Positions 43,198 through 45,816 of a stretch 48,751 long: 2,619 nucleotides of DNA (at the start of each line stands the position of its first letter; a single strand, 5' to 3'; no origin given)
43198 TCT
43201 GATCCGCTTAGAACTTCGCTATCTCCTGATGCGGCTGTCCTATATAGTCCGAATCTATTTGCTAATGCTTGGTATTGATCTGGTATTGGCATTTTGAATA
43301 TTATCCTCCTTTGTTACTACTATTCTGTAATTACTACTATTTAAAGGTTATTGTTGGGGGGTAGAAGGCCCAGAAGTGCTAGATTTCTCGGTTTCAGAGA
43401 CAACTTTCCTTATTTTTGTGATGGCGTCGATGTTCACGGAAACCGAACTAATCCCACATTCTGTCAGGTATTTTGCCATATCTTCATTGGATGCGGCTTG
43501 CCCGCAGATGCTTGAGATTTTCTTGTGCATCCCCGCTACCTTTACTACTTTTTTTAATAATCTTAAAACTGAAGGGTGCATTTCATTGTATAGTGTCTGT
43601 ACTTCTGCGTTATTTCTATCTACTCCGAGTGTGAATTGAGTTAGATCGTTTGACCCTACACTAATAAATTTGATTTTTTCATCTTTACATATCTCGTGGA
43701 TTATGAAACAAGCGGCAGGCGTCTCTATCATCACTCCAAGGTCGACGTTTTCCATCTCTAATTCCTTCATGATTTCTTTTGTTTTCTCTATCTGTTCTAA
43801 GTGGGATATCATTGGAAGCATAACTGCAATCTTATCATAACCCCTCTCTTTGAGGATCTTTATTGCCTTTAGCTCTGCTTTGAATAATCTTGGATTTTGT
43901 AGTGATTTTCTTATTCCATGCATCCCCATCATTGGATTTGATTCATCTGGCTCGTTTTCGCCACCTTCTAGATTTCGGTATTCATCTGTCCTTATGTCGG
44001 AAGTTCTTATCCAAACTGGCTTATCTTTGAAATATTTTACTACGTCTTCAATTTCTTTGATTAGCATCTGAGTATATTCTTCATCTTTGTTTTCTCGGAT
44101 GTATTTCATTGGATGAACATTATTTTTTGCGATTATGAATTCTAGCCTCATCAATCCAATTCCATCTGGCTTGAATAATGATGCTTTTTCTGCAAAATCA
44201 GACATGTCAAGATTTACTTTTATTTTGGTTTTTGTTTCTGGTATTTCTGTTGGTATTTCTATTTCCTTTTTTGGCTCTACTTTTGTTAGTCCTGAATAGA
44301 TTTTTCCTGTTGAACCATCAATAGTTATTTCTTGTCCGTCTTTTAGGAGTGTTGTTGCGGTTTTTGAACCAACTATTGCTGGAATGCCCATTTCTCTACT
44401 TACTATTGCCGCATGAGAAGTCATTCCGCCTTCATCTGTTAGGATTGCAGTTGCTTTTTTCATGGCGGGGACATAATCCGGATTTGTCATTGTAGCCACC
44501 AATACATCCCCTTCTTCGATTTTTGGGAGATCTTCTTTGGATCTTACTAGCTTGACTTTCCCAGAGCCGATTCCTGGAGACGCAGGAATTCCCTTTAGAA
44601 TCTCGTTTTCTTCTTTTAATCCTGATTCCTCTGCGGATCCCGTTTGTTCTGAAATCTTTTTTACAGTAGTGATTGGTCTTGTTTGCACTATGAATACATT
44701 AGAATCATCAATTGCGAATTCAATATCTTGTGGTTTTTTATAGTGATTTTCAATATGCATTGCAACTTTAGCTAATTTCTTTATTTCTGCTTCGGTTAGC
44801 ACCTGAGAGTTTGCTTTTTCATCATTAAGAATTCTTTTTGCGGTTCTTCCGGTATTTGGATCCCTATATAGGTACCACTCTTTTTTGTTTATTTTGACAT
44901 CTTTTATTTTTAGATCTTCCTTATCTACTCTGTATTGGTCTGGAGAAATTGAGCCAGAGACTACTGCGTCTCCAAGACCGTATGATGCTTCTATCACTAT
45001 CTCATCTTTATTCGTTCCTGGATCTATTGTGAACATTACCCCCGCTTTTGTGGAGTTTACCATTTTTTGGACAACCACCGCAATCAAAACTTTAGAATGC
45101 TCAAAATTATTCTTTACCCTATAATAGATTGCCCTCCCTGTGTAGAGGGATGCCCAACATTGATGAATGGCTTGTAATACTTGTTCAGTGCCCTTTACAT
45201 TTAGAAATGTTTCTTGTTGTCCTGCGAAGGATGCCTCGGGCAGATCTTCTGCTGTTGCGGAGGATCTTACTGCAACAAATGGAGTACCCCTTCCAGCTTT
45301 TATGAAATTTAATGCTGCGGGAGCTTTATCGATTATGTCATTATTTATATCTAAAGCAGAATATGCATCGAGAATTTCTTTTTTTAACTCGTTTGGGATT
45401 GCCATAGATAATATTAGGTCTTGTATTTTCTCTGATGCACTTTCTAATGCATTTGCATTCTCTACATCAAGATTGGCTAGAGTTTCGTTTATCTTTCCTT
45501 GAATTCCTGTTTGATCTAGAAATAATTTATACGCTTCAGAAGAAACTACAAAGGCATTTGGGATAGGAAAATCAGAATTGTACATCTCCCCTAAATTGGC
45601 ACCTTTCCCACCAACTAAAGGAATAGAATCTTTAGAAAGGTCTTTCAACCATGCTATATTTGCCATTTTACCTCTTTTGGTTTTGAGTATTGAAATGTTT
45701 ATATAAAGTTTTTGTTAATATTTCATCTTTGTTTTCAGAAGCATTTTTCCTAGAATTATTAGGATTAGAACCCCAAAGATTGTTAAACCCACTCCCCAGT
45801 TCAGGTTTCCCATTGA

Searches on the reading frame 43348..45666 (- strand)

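Call 71: search_protein_families(library=pfam, proteins=[window:43348-45666:-], max_evalue=0.01)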
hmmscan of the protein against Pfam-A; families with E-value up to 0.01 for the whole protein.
window:43348-45666:- (772 aa): 4 families
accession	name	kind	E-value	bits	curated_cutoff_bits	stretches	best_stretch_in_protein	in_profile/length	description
PF01326.24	PPDK_N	-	1.7e-112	376.4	27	1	16-342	2-319/328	Pyruvate phosphate dikinase, AMP/ATP-binding domain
PF02896.24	PEP-utilizers_C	-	1.5e-73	248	22.8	1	477-759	17-291/293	PEP-utilising enzyme, PEP-binding domain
PF00391.29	PEP-utilizers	-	8.8e-30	102.6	23.1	1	383-454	1-72/72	PEP-utilising enzyme, mobile domain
PF03328.21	HpcH_HpaI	-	2.2e-05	24.3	25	1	614-692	87-170/221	HpcH/HpaI aldolase/citrate lyase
